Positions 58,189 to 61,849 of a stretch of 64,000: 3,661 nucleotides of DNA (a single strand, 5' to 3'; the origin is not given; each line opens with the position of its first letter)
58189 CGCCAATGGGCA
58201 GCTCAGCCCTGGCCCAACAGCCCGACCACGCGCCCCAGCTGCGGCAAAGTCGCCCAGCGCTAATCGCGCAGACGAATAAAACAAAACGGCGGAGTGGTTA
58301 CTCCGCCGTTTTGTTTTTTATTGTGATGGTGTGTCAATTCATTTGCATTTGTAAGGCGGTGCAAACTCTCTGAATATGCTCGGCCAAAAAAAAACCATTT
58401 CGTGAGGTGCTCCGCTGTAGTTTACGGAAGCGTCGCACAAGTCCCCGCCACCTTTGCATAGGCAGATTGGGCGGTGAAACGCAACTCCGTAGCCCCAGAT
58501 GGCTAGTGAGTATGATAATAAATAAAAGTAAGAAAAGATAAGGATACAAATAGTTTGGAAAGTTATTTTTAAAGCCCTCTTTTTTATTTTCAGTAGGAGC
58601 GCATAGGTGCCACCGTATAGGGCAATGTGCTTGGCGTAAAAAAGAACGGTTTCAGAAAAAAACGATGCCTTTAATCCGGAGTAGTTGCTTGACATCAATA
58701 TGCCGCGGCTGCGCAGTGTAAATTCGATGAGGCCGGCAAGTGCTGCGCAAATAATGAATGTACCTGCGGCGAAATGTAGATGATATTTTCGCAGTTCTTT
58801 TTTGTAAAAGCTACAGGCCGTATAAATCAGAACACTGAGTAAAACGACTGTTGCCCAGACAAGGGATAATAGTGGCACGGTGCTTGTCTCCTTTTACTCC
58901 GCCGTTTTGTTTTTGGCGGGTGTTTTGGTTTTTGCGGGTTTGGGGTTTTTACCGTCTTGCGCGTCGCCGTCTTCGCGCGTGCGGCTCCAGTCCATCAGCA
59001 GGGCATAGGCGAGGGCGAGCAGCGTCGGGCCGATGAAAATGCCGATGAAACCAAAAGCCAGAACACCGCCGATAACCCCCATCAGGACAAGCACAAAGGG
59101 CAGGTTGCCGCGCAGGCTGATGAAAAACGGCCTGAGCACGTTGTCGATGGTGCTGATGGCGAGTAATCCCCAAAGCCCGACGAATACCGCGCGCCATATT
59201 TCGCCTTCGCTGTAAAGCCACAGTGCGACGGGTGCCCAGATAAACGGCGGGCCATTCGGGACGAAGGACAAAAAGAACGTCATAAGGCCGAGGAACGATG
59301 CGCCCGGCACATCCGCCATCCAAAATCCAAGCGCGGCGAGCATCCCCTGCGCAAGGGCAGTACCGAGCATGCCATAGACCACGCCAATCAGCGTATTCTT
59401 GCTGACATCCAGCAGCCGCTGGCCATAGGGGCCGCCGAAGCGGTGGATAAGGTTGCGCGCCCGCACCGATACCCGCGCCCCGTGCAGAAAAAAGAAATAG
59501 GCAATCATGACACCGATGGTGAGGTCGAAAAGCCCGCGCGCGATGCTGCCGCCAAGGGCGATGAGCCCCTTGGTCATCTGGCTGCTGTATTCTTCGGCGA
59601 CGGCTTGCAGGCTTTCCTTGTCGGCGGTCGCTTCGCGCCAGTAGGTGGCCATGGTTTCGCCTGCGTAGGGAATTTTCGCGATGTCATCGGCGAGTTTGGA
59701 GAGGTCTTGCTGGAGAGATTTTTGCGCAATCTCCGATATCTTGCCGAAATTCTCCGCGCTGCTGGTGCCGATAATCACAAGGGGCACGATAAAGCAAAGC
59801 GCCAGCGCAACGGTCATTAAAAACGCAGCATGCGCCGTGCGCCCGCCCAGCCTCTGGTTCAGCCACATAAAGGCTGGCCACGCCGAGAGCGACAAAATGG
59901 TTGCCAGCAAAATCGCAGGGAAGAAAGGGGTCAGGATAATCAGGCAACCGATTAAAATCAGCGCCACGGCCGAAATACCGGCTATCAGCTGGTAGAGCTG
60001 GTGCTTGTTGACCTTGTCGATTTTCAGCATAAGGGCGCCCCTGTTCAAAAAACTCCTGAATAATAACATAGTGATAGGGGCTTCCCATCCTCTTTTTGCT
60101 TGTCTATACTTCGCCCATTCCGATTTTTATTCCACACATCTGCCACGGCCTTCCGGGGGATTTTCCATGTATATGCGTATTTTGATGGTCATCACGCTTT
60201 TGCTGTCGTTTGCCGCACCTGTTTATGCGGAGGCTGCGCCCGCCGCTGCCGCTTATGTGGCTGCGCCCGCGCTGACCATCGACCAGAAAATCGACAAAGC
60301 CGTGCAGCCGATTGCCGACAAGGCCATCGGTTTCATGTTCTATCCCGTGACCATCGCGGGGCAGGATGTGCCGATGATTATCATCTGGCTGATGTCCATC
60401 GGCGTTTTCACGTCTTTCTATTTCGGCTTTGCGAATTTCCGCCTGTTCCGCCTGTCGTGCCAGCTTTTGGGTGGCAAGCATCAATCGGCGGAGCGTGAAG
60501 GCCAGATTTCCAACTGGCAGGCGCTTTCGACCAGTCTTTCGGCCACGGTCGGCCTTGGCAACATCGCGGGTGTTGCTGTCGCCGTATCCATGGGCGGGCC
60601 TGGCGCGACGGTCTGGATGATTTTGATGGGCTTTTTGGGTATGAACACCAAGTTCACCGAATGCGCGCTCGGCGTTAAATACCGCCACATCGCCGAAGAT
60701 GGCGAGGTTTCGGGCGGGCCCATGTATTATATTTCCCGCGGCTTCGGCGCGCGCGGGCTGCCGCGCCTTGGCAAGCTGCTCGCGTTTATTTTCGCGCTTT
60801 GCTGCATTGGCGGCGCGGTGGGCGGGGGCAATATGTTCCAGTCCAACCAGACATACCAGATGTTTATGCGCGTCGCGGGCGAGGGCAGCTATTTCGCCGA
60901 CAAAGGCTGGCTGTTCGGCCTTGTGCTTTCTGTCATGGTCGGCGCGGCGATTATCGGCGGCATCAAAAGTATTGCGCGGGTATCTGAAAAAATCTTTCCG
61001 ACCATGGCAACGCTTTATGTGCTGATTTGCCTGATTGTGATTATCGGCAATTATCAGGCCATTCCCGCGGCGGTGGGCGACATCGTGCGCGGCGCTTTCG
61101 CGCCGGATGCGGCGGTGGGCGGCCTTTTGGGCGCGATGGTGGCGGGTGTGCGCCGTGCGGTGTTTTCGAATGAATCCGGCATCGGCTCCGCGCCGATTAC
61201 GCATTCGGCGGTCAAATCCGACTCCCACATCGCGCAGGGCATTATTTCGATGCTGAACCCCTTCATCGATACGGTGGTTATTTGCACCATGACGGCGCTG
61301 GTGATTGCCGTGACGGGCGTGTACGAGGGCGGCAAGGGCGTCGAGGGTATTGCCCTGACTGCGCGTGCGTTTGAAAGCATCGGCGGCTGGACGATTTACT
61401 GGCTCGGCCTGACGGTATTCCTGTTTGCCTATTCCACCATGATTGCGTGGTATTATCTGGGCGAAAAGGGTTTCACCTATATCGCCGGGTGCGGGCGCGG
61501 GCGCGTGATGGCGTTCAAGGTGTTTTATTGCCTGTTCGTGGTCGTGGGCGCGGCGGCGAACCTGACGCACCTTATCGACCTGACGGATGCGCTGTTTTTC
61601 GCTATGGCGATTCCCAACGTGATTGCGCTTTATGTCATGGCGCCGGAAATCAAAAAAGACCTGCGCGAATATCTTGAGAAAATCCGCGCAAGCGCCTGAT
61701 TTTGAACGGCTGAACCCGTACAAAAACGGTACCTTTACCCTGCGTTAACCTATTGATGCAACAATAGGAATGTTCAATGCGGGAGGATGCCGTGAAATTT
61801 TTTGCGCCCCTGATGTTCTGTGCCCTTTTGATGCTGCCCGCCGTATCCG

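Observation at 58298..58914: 575-bp low-GC insertion flanked by 21-bp direct repeats adds a membrane-protein gene behind an AI-2E transporter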

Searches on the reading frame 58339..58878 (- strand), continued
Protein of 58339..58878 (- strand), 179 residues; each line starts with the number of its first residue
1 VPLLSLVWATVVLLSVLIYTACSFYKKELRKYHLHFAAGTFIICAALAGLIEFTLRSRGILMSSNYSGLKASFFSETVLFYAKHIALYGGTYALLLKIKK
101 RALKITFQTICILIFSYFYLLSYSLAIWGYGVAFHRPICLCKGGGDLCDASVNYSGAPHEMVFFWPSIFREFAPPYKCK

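Call 52: find_homologous_proteins(query=A5, max_evalue=0.001)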
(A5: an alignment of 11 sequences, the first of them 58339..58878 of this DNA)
Query A5 (11 sequences) (179 aa, profile of the alignment): 9 proteins with E <= 0.001 among 4273 candidates.
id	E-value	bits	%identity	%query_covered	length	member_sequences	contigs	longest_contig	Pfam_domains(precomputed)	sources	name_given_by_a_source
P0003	1.8e-83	297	81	99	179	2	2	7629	-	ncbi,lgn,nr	ncbi:MAG: hypothetical protein H3C49_10540 [Alphaproteobacteria bacterium]|nr:hypothetical protein [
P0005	4.1e-82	293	78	99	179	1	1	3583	-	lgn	-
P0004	8.6e-82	292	81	99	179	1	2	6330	-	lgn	-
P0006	2.1e-80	287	75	99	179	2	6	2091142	-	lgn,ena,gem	-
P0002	2.4e-80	287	84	99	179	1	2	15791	-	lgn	-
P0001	1.2e-79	285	99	100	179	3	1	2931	-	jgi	-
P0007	3.0e-74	267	46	99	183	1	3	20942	-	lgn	-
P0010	1.3e-59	219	37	94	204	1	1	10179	-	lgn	-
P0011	4.9e-51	191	31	53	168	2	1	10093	-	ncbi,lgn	-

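Call 60: predict_structure(alignment_id=A5)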
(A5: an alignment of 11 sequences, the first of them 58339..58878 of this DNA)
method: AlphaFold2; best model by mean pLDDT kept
length: 179 residues; sequences in the alignment: 11
mean_pLDDT: 71.5   pTM: 0.64
mean pLDDT of the five models: 71.5, 70.7, 70.7, 70.6, 55.3
residues with pLDDT >= 90: 0; 70-90: 117; 50-70: 52; < 50: 10
segments of 3 or more residues with pLDDT < 50: 66-68, 142-146
pLDDT, mean of each block of 10 residues (from residue 1): 76 76 65 72 76 73 52 69 79 80 83 86 83 66 50 65 74 60
secondary structure, 60 per line:
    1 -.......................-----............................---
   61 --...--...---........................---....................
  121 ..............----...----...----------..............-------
elements in order: H2-24 H30-57 E63-65 E68-70 H74-97 H101-134 E139-141 E146-148 H159-172

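Call 62: fold_search(model_id=the predicted structure, library=pdb)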
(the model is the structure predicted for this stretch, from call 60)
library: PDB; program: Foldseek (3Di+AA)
matches with E <= 10: 13; with E <= 0.001: 0
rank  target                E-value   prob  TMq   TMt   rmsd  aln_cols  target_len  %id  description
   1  6dg6_F                2.2e+00  0.75  0.34  0.57   5.4       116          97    9  Structure of a de novo designed Interleukin-2/Interleukin-15 mimetic (released 2019-01-16)
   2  9jdm_A                3.6e+00  0.07  0.22  0.10  17.8       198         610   16  Cryo-EM structure of human TRPV3 determined in MSP2N2 nanodisc (released 2025-03-26)
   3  8qsr_A                4.0e+00  0.08  0.20  0.11  17.6       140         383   11  Cryo-EM structure of the glucose-specific PTS transporter IICB from E. coli in the inward-facing conformation (released 2024-09-25)
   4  6dg6_A                4.8e+00  0.51  0.36  0.59   5.5       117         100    8  Structure of a de novo designed Interleukin-2/Interleukin-15 mimetic (released 2019-01-16)
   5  2ib0_B                6.8e+00  0.06  0.20  0.25  17.3       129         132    9  Crystal structure of a conserved hypothetical protein, rv2844, from Mycobacterium tuberculosis (released 2006-09-26)
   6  8haf_R                6.8e+00  0.02  0.17  0.11  14.8       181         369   15  PTHrP-PTH1R-Gs complex (released 2022-12-21)
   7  8dz8_C                7.1e+00  0.33  0.34  0.57   4.7       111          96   12  Neoleukin 4, a de novo designed IL-4 mimetic (released 2023-03-29)
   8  9lxp_R                7.1e+00  0.04  0.23  0.15  15.8       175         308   15  A Cryo-EM structure of LA-PTH-PTH1R-Beta-arrestin1 complex (state 2 conformation) (released 2026-03-04)
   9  6dg6_D                7.8e+00  0.28  0.35  0.56   5.3       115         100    8  Structure of a de novo designed Interleukin-2/Interleukin-15 mimetic (released 2019-01-16)
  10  1jre_E                8.6e+00  0.04  0.18  0.20  16.4       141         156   12  DNA PROTECTION AND BINDING BY E. COLI DPS PROTEIN (released 2003-06-17)
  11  7b0s_A                8.6e+00  0.04  0.27  0.11  12.1       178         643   12  TRPC4 in complex with inhibitor GFB-8438 (released 2020-12-09)
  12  7pbz_A                9.1e+00  0.08  0.30  0.19   7.1       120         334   12  a1b3 GABA-A receptor + GABA + Zn2+ (released 2022-02-09)
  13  9dkf_A                9.5e+00  0.03  0.19  0.07  14.2       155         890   15  Ca2+ bound aplysia Slo1 R202Q (released 2025-06-18)

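Call 64: fold_search(model_id=the predicted structure, library=viral)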
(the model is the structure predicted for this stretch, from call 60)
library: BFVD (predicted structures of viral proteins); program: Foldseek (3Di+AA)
matches with E <= 10: 16; with E <= 0.001: 0
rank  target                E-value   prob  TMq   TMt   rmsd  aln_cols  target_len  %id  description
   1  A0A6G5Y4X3            3.3e+00  0.20  0.27  0.39  11.4       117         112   15  (no name in the UniProt tables at hand)
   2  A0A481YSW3            3.5e+00  0.12  0.24  0.30  10.0       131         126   21  Uncharacterized protein [Marseillevirus LCMAC101]
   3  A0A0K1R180            4.4e+00  0.07  0.22  0.21  12.3       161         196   13  Envelope protein UL20 [Testudinid alphaherpesvirus 3]
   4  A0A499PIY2            4.7e+00  0.05  0.22  0.17  13.8       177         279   10  Cation efflux protein transmembrane domain-containing protein [Pistachio ampelovirus A]
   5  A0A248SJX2            4.9e+00  0.08  0.21  0.21  15.0       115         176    9  (no name in the UniProt tables at hand)
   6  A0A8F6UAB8            4.9e+00  0.06  0.19  0.20  20.0       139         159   15  Ferritin-like diiron domain-containing protein [Rhinella marina erythrocytic-like virus]
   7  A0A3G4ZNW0            5.4e+00  0.10  0.31  0.19  12.1       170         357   11  Transmembrane protein [Terrestrivirus sp.]
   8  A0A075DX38            6.2e+00  0.06  0.26  0.24  11.9       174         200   11  (no name in the UniProt tables at hand)
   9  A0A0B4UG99            7.2e+00  0.06  0.21  0.30  28.2       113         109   12  DNA-directed DNA polymerase (Fragment) [Fish lymphocystis disease virus]
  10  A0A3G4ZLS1            8.0e+00  0.03  0.22  0.06  13.4       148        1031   18  Uncharacterized protein [Terrestrivirus sp.]
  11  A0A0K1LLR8            8.0e+00  0.02  0.15  0.17  17.5       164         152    9  Holin/antiholin [Caulobacter phage Sansa]
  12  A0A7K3                8.4e+00  0.04  0.25  0.09  13.1       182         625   13  Uncharacterized protein [Microcystis phage LMM01]
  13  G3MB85                9.2e+00  0.10  0.32  0.15  10.1       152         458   10  Gp15 [Bacillus phage G]
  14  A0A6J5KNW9            9.2e+00  0.06  0.23  0.30  13.1       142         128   12  DUF2061 domain-containing protein [uncultured Caudovirales phage]
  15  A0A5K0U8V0            9.2e+00  0.06  0.26  0.24  16.9       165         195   11  Uncharacterized protein [Yasminevirus sp. GU-2018]
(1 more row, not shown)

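Call 71: find_encoding_contigs(protein=P0003, flank=2500, max_places=2)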
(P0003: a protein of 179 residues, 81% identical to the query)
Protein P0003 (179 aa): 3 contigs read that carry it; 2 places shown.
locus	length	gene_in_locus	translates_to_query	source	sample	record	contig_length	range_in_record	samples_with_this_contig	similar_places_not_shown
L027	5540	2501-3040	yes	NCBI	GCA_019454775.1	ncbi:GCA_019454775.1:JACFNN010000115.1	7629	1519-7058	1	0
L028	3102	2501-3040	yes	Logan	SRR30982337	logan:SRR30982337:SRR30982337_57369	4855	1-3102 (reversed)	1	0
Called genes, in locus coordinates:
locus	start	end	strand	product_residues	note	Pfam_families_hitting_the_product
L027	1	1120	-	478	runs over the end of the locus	PF01235:Na_Ala_symp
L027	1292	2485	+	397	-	PF01594:AI-2E_transport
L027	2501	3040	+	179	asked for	-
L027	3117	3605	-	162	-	-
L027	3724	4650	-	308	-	PF00389:2-Hacid_dh, PF02826:2-Hacid_dh_C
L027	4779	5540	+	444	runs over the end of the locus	PF00919:UPF0004, PF04055:Radical_SAM, PF01938:TRAM (weak)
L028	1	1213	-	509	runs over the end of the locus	PF01235:Na_Ala_symp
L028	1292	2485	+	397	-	PF01594:AI-2E_transport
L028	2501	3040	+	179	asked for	-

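Call 72: find_encoding_contigs(protein=P0004, flank=2500, max_places=2)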
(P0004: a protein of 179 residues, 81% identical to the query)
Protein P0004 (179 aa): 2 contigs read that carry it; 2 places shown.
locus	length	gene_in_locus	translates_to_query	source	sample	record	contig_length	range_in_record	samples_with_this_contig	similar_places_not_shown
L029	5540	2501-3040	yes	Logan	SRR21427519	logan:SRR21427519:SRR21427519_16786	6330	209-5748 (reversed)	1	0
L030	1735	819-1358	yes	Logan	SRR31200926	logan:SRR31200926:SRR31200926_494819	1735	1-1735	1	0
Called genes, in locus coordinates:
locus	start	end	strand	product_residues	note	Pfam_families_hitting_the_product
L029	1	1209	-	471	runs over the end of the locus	PF13520:AA_permease_2, PF00324:AA_permease, PF13906:AA_permease_C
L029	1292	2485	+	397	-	PF01594:AI-2E_transport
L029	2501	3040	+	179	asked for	-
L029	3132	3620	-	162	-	-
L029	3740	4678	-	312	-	PF00389:2-Hacid_dh, PF02826:2-Hacid_dh_C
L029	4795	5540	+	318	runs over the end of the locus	?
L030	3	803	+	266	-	?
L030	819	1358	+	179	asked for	-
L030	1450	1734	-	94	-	?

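Call 73: find_encoding_contigs(protein=P0005, flank=2500, max_places=2)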
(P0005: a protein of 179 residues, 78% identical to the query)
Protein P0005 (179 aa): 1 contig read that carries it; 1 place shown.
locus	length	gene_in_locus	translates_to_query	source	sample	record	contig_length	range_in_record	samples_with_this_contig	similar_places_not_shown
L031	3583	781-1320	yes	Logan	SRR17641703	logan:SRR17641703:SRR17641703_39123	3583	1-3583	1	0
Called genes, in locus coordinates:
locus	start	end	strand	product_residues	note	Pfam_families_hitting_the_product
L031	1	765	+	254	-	?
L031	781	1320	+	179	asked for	-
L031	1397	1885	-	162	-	-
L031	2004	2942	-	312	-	PF00389:2-Hacid_dh, PF02826:2-Hacid_dh_C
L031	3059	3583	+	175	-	?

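Call 75: search_protein_families(library=pfam, proteins=[L013:2294-3709:-, L013:1742-2173:-], max_evalue=0.001)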
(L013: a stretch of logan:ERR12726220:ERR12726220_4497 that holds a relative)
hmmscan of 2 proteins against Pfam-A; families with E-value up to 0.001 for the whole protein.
L013:2294-3709:- (471 aa): 3 families
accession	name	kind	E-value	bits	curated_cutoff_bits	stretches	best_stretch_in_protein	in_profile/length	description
PF13520.12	AA_permease_2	-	6.1e-54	184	27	1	27-438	1-404/427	Amino acid permease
PF00324.27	AA_permease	-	7.2e-38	130.9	24.6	1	32-432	2-414/470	Amino acid permease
PF13906.12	AA_permease_C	-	1.3e-08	35.3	27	1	415-465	1-51/51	C-terminus of AA_permease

L013:1742-2173:- (143 aa): 0 families

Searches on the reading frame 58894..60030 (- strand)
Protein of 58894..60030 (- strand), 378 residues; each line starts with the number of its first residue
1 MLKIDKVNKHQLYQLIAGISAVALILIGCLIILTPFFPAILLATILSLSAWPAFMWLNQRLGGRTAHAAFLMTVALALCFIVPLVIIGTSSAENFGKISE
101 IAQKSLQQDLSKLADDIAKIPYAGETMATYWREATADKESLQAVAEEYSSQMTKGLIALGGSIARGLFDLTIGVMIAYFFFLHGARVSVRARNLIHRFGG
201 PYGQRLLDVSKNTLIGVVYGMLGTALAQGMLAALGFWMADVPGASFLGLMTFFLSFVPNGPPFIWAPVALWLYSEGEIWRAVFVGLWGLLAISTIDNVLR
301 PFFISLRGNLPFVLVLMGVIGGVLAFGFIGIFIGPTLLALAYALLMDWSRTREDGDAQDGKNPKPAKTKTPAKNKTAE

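Call 5: search_protein_families(library=pfam, proteins=[window:58894-60030:-], max_evalue=0.1)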
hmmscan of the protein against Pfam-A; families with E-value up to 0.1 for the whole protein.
window:58894-60030:- (378 aa): 1 family
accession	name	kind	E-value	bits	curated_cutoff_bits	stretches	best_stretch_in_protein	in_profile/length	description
PF01594.21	AI-2E_transport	-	2.6e-40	139.1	34.3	1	19-348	4-326/327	AI-2E family transporter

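Call 8: find_related_loci(query=window:58894-60030:-, collection=genome_contigs, flank=6000)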
Query window:58894-60030:- (378 aa) in genome_contigs; peptide patterns used: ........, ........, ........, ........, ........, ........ (x = any residue, [..] = any of these).
293 stretches matched a pattern; 7 encode a relative of the query (tblastn E <= 1e-3); 6 distinct loci.
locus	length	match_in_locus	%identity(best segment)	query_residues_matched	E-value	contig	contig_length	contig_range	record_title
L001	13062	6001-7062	79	1-354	7e-180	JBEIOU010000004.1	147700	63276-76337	MAG: Micavibrio sp. isolate Sample-106-S6-bin-24 Sample_106_S6-bin_24-k141_1110214, whole genome shotgun sequence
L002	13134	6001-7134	90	1-378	0e+0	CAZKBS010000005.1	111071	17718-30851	MAG TPA_asm: uncultured Micavibrio sp. isolate SRP290908_co2_99 genome assembly, contig: NODE_169_length_111071_cov_30.1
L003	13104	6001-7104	70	1-372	4e-161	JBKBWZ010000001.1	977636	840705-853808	MAG: Alphaproteobacteria bacterium isolate 21H_022.bin.44 NODE_2_length_977636_cov_9.062657, whole genome shotgun sequen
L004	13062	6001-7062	71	1-354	1e-153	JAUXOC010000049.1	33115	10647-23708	MAG: Alphaproteobacteria bacterium isolate C1_metabat.bin.32 C1_k141_158958, whole genome shotgun sequence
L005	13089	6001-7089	58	4-362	7e-130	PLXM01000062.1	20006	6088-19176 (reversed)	MAG: Rhodospirillales bacterium isolate palsa_926 73.20120700_P3D.447_contig_223529, whole genome shotgun sequence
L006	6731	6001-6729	53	4-246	3e-71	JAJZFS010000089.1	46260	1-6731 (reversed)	MAG: Proteobacteria bacterium isolate LL3.bin49 NODE_496_length_46260_cov_1.481131, whole genome shotgun sequence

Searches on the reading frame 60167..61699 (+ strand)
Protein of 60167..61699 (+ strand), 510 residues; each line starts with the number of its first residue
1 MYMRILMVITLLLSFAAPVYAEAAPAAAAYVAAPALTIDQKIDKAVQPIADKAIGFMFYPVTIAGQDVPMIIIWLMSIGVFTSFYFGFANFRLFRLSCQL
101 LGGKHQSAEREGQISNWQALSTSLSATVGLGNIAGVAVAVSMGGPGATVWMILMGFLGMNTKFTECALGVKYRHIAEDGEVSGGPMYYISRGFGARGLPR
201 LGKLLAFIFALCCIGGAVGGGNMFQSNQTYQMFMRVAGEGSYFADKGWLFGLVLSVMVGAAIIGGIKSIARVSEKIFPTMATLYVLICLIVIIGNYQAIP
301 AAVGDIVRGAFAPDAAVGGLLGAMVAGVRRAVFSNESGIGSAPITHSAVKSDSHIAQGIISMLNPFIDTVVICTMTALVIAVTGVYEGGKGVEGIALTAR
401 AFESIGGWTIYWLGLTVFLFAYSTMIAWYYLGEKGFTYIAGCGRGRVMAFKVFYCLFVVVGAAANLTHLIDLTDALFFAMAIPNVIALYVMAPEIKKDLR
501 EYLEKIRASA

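Call 75: search_protein_families(library=pfam, proteins=[window:60167-61699:+], max_evalue=0.001)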
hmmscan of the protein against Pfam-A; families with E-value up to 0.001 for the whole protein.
window:60167-61699:+ (510 aa): 1 family
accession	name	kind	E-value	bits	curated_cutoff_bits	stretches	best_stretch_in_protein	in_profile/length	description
PF01235.23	Na_Ala_symp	-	2.9e-119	399.3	24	1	106-508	5-385/392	Sodium:alanine symporter family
